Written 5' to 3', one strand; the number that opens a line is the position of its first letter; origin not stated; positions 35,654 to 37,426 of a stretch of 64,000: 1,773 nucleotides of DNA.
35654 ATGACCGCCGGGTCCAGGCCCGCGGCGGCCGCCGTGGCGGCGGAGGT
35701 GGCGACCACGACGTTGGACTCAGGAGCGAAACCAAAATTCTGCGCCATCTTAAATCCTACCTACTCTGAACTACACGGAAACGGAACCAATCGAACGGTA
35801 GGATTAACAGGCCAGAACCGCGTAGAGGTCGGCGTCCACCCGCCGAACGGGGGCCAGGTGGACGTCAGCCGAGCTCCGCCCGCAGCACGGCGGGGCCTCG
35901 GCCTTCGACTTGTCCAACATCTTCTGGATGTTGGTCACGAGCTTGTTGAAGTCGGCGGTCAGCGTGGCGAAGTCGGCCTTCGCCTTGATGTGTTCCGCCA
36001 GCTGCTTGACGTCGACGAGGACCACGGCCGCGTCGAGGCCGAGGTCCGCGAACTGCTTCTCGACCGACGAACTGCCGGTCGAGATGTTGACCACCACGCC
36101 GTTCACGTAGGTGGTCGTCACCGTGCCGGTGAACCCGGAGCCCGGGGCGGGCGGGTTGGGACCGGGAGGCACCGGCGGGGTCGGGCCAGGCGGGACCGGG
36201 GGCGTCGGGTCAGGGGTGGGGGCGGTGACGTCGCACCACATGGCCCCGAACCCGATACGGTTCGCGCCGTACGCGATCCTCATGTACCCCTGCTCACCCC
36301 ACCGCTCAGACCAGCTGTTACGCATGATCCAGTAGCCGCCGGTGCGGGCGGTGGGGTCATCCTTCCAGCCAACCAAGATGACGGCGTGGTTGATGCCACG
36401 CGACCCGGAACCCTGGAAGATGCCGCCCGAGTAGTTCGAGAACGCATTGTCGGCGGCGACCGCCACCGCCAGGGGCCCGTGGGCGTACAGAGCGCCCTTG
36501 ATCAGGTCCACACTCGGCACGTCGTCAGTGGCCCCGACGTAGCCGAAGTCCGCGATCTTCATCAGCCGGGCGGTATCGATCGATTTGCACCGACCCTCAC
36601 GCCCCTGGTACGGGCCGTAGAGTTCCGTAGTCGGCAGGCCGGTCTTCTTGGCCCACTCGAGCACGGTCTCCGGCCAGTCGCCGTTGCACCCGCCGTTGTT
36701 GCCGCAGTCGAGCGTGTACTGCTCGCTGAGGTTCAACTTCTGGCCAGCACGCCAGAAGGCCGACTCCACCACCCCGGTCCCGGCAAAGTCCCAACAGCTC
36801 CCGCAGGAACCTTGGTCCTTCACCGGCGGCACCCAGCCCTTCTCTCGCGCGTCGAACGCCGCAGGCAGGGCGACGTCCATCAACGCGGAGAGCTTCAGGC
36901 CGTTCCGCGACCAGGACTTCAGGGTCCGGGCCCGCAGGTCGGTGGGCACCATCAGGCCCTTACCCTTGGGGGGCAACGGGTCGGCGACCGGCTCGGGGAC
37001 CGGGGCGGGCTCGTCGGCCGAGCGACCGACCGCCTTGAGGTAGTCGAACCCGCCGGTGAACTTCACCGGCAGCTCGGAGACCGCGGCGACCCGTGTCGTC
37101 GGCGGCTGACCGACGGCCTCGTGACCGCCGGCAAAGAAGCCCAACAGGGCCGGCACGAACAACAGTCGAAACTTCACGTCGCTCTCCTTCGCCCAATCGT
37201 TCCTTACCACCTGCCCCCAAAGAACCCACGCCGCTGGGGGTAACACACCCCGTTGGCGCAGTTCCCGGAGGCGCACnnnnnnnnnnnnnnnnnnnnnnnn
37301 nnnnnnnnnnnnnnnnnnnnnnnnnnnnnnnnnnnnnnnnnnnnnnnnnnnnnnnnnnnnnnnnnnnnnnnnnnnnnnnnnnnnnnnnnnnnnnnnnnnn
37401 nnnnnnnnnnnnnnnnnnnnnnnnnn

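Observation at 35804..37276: Cathepsin/papain-family (C1A) cysteine protease in a prokaryote-style gene context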

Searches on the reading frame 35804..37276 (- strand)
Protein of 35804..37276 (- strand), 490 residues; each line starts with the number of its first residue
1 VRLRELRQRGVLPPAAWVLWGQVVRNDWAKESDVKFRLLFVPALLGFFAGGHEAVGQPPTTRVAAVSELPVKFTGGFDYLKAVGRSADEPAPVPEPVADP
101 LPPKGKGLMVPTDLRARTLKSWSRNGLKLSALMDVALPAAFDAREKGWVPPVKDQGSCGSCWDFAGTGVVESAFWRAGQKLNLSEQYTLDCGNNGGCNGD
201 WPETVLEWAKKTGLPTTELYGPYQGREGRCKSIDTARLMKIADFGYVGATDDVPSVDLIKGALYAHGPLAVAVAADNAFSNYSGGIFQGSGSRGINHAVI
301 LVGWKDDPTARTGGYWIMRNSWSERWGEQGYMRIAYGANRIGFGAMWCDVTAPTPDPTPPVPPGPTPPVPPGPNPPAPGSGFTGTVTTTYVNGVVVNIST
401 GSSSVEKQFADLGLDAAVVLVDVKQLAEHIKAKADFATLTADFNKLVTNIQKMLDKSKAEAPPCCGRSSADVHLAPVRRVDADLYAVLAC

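Call 3: search_protein_families(library=pfam, proteins=[window:35804-37276:-], max_evalue=0.01)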
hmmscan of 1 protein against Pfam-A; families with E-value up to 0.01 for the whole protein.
window:35804-37276:- (490 aa): 1 family
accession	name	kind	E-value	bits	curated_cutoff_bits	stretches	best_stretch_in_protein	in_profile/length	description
PF00112.29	Peptidase_C1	-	2.1e-53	182.1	20.7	1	137-340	1-209/220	Papain family cysteine protease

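Call 4: search_protein_families(library=phrogs, proteins=[window:35804-37276:-], max_evalue=0.01)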
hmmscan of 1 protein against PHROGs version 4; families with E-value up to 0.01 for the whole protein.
window:35804-37276:- (490 aa): 1 family
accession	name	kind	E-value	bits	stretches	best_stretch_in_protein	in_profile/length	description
phrog_16701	-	other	7.3e-09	36.4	1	151-337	39-214/234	peptidase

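Call 5: search_solved_structures(query=window:35804-37276:-, show_alignments=2)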
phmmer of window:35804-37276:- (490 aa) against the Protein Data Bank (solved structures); distinct sequences matched with E-value up to 0.001: 178 (the best 60 are shown).
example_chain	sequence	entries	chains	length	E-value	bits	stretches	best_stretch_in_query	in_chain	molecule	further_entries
3qj3_A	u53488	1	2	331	7.3e-38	133.6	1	105-340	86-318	Cathepsin L-like protein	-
4yyq_A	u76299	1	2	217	2.5e-36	128.5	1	137-336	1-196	Ficin isoform A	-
2p7u_A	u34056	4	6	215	2.8e-34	121.8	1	138-340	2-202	Cysteine protease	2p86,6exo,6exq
6ex8_A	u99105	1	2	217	3e-34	121.7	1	138-340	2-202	Cysteine protease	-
1aim_A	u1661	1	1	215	3.4e-34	121.5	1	138-340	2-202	CRUZAIN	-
1ewl_A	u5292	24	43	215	5.5e-34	120.8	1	138-340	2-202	CRUZAIN | Cruzipain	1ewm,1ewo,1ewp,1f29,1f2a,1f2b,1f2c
4pi3_A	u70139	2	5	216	5.9e-34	120.7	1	137-340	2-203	Cruzipain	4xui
6y6l_A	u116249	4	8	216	6.4e-34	120.6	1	138-344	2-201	Ananain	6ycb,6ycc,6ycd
6mis_A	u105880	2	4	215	7.3e-34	120.4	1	138-344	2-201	Ananain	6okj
2o6x_A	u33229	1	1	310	8e-34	120.3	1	135-338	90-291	Secreted cathepsin L 1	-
3f75_A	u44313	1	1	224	1.2e-33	119.7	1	136-352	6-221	Cathepsin L Protease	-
3hwn_A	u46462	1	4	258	1.5e-33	119.3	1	136-337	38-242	Cathepsin L1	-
6jd0_A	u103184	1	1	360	2.5e-33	118.6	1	136-342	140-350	Cathepsin L1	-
1cs8_A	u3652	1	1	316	2.8e-33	118.4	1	136-337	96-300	HUMAN PROCATHEPSIN L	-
3hd3_A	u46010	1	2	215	3e-33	118.4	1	138-340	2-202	Cruzipain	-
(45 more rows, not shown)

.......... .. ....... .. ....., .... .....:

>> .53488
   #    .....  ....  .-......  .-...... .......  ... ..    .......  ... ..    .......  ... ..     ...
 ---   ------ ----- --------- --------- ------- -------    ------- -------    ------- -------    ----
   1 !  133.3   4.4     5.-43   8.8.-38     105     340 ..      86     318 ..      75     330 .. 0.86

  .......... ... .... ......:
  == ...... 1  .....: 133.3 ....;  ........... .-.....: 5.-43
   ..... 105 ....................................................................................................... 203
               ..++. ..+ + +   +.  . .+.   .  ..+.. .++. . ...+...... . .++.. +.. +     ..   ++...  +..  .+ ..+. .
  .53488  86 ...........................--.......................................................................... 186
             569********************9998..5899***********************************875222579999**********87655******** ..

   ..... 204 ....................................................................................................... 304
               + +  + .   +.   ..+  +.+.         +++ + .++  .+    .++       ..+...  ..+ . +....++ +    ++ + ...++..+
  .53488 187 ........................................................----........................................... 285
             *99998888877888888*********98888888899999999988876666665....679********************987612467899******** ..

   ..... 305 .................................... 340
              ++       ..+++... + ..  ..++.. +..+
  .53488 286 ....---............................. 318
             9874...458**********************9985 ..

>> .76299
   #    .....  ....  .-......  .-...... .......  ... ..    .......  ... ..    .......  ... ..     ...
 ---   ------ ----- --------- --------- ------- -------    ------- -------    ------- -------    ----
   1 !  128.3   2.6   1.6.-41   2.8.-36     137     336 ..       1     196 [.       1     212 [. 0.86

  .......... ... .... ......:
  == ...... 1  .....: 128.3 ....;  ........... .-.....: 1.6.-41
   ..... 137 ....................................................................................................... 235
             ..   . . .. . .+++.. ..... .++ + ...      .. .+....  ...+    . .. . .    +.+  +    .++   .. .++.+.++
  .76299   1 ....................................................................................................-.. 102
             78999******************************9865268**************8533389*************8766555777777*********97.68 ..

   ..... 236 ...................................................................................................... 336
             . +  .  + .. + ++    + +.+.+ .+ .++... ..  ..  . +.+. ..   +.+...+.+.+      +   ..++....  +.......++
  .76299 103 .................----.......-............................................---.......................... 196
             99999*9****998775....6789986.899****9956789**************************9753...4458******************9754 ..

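Call 8: search_dna_similar(query=window:35804-37276:-, collection=phages, mode=protein, max_rows=30)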
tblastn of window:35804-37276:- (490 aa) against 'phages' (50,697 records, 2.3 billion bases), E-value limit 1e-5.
Records with a match: 3; places in all: 3; records where one place covers at least 80% of the query: 0.
Best place of each record, by identity: <60% 3.
By first word of the organism name: Bacteriophage 3.
By host as written in the record: - 3.
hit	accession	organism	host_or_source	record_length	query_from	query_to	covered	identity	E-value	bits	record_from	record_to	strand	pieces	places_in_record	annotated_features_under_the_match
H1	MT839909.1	Bacteriophage sp.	human fecal samples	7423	137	342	42%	26.0%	4e-10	68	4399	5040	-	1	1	record has no annotation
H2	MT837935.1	Bacteriophage sp.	human fecal samples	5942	137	346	43%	24.2%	3e-8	62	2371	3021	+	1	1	record has no annotation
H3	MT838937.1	Bacteriophage sp.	human fecal samples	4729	138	342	42%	24.0%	7e-6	55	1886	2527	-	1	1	record has no annotation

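Call 13: find_homologous_proteins(query=window:35804-37177:-, max_evalue=0.001)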
Query window:35804-37177:- (457 aa): 302 proteins with E <= 0.001 among 8000 candidates; the best 120 are listed.
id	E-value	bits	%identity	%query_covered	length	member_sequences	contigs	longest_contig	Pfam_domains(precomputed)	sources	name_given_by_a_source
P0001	0.0e+0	1063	100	100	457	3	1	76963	PF00112.30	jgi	-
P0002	1.6e-108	382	50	80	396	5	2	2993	PF00112.30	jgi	-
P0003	2.2e-105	371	55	55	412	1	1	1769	PF00112.30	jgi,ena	jgi:hypothetical protein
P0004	2.4e-100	355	45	81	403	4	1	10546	PF00112.30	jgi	jgi:hypothetical protein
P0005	5.2e-99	350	49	80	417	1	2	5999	PF00112.30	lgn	-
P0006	3.1e-98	348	46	79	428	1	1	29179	PF00112.30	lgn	-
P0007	1.1e-95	339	51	57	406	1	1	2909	PF00112.30,PF03051.22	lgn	-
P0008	4.3e-95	337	57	54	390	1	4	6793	PF00112.30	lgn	-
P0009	4.5e-95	337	45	85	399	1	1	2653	PF00112.30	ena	-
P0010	7.9e-95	336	44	82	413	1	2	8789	PF00112.30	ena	-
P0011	5.9e-94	334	47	76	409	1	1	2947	PF00112.30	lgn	-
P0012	1.6e-92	329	47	83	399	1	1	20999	PF00112.30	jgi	-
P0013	1.0e-91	326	52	56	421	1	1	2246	PF00112.30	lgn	-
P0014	2.3e-91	325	52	53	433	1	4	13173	PF00112.30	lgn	-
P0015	4.1e-91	324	45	83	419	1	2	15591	PF00112.30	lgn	-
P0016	1.8e-89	319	54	54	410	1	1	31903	PF00112.30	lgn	-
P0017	1.8e-88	315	47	76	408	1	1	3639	PF00112.30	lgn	-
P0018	3.7e-88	315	56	53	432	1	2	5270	PF00112.30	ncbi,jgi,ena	jgi:hypothetical protein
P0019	4.3e-88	314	56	53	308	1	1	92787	PF00112.30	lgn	-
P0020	3.4e-87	311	55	54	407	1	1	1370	PF00112.30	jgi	jgi:hypothetical protein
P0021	3.8e-87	311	50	69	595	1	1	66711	PF00112.30,PF00801.27,PF18911.7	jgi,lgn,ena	-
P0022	4.7e-87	311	54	53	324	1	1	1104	PF00112.30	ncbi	-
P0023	7.1e-83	297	52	56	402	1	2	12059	PF00112.30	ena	-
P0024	2.6e-82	295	51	54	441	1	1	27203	PF00112.30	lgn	-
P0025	4.1e-82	295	58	50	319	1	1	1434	PF00112.30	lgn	-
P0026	8.7e-82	293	51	54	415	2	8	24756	PF00112.30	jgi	jgi:hypothetical protein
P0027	1.4e-81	293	55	53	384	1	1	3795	PF00112.30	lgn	-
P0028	2.3e-81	292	49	53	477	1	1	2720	PF00112.30,PF05345.19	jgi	-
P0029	5.8e-81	291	50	56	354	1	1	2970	PF00112.30,PF03051.22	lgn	-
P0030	7.8e-81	290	57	53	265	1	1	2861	PF00112.30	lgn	-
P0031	8.2e-81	290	53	54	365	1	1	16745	PF00112.30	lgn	-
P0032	1.2e-80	290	49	53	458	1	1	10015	PF00112.30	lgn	-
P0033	4.7e-80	288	47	56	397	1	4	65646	PF00112.30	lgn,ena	-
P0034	1.4e-79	286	48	58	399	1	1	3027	PF00112.30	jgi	jgi:C1A family cysteine protease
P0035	1.6e-79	286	50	53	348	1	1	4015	PF00112.30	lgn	-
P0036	3.7e-79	285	52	50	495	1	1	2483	PF00112.30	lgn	-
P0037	3.9e-79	285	55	42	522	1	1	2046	PF00112.30,PF05203.22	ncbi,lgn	-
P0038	4.4e-79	285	49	53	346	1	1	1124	PF00112.30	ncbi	-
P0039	5.7e-79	284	49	53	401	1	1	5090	PF00112.30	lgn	-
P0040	1.4e-78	283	57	46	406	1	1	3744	PF00112.30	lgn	-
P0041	5.2e-78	281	52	56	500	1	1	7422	PF00112.30,PF03793.25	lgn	-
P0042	3.2e-77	278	48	57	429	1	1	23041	PF00112.30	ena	-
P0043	1.1e-76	277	50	58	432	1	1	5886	PF00112.30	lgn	-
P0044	2.0e-76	276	49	54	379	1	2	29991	PF00112.30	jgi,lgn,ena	-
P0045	5.6e-76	274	52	57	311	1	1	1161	PF00112.30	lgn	-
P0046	6.1e-76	274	55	42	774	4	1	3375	PF00112.30,PF14890.12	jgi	jgi:hypothetical protein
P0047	9.3e-76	274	54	52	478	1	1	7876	PF00112.30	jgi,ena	-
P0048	2.3e-75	272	47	53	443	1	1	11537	PF00112.30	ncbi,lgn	-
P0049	1.2e-74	270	50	59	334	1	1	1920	PF00112.30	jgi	jgi:hypothetical protein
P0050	2.0e-74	269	48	56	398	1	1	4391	PF00112.30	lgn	-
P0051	7.1e-74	267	49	57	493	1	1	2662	PF00112.30,PF03793.25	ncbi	-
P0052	1.2e-73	267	54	54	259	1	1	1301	PF00112.30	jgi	jgi:C1A family cysteine protease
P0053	5.6e-73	264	46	57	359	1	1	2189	PF00112.30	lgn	-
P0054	1.4e-72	263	49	55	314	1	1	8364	PF00112.30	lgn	-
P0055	5.9e-72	261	50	56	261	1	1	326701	PF00112.30,PF03051.22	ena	-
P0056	2.4e-71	259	52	53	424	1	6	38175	PF00112.30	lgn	-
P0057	4.6e-71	258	50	58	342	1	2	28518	PF00112.30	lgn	-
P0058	5.1e-71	258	51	53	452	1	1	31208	PF00112.30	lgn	-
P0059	8.2e-71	257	48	57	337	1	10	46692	PF00112.30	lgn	-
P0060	8.7e-71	257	48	57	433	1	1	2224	PF00112.30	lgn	-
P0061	1.1e-70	257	47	57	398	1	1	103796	PF00112.30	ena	-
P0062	1.3e-70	257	46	53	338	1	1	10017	PF00112.30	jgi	-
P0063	1.4e-70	256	48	57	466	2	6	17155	PF00112.30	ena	-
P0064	2.3e-70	256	47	53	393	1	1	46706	PF00112.30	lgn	-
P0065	3.7e-70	255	48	59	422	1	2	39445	PF00112.30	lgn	-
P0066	6.3e-70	254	47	54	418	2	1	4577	PF00112.30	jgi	-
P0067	7.4e-70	254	47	56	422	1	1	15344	PF00112.30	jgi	jgi:hypothetical protein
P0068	7.4e-70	254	49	52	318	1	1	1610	PF00112.30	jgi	jgi:C1A family cysteine protease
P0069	1.1e-69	254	40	77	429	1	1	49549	PF00112.30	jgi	-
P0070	2.5e-69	252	46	54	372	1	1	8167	PF00112.30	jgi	jgi:C1A family cysteine protease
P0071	2.6e-69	252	45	60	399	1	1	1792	PF00112.30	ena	-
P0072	1.0e-68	250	49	51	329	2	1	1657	PF00112.30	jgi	jgi:hypothetical protein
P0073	1.4e-68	250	51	48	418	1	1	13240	PF00112.30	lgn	-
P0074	1.9e-68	249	50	54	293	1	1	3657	PF00112.30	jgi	jgi:C1A family cysteine protease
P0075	2.2e-68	249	46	58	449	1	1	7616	PF00112.30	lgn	-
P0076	2.8e-68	249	53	46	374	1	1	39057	PF00112.30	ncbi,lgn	-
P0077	3.1e-68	249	48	54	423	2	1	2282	PF00112.30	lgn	-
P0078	6.9e-68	248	52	55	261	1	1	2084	PF00112.30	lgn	-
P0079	1.2e-67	247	50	58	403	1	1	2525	PF00112.30,PF03051.22,PF05345.19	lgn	-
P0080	1.5e-67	247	46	54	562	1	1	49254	PF00112.30,PF05345.19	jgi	jgi:Papain family cysteine protease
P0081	2.0e-67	246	47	50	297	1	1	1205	PF00112.30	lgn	-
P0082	2.2e-67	246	46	58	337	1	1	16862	PF00112.30,PF03051.22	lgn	-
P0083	2.3e-67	246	48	53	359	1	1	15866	PF00112.30,PF03051.22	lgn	-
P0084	3.7e-67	245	41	59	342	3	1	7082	PF00112.30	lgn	-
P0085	3.7e-67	245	51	45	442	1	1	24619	PF00112.30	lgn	-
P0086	4.2e-67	245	49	56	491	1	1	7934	PF00112.30,PF03793.25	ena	-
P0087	4.5e-67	245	49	53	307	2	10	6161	PF00112.30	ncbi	ncbi:MAG: C1 family peptidase [Isosphaeraceae bacterium]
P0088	5.3e-67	245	46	53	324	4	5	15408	PF00112.30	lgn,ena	-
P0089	1.9e-66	243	50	51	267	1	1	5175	PF00112.30,PF03051.22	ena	-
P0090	2.0e-66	243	44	66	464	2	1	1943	PF00112.30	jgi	-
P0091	9.4e-66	241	46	55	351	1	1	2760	PF00112.30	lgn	-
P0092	1.3e-65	240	49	54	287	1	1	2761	PF00112.30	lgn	-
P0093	1.8e-65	240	51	46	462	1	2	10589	PF00112.30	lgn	-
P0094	2.1e-65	239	42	69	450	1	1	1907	PF00112.30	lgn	-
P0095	2.9e-65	239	46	56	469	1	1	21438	PF00112.30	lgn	-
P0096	4.3e-65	238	52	50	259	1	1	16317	PF00112.30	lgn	-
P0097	5.1e-65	238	50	53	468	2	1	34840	PF00112.30,PF05345.19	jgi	jgi:hypothetical protein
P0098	5.7e-65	238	49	50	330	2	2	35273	PF00112.30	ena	-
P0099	5.8e-65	238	38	58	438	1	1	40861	PF00112.30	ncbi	-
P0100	6.1e-65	238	48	55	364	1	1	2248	PF00112.30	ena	-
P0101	7.9e-65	238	45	62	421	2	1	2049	PF00112.30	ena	-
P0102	8.6e-65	237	45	59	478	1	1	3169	PF00112.30,PF05345.19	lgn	-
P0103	1.3e-64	237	48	49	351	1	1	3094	PF00112.30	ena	-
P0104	2.0e-64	236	51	46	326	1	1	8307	PF00112.30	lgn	-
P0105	5.8e-64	235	44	53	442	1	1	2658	PF00112.30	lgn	-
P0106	6.9e-64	234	51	50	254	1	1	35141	PF00112.30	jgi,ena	-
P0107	7.7e-64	234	43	53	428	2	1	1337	PF00112.30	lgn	-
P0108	9.2e-64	234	48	54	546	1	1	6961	PF00112.30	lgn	-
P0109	9.7e-64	234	49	45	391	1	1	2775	PF00112.30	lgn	-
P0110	4.8e-63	232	52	48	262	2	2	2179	PF00112.30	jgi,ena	-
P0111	5.1e-63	232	49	51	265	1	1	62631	PF00112.30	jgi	jgi:cathepsin K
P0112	8.2e-63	231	49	54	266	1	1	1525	PF00112.30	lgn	-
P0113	1.2e-62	230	53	50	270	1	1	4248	PF00112.30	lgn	-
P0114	1.4e-62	230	49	56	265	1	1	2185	PF00112.30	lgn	-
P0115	2.2e-62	229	47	49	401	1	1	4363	PF00112.30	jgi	jgi:hypothetical protein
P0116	2.9e-62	229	45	56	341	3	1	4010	PF00112.30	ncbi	-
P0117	3.0e-62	229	47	56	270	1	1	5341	PF00112.30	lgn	-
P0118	4.2e-62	229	48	54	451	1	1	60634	PF00112.30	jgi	jgi:Papain family cysteine protease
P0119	1.9e-61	226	48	55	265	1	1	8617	PF00112.30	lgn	-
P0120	1.9e-61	226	48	58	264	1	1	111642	PF00112.30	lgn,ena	-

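Call 14: find_encoding_contigs(protein=P0001, flank=10000, max_places=3)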
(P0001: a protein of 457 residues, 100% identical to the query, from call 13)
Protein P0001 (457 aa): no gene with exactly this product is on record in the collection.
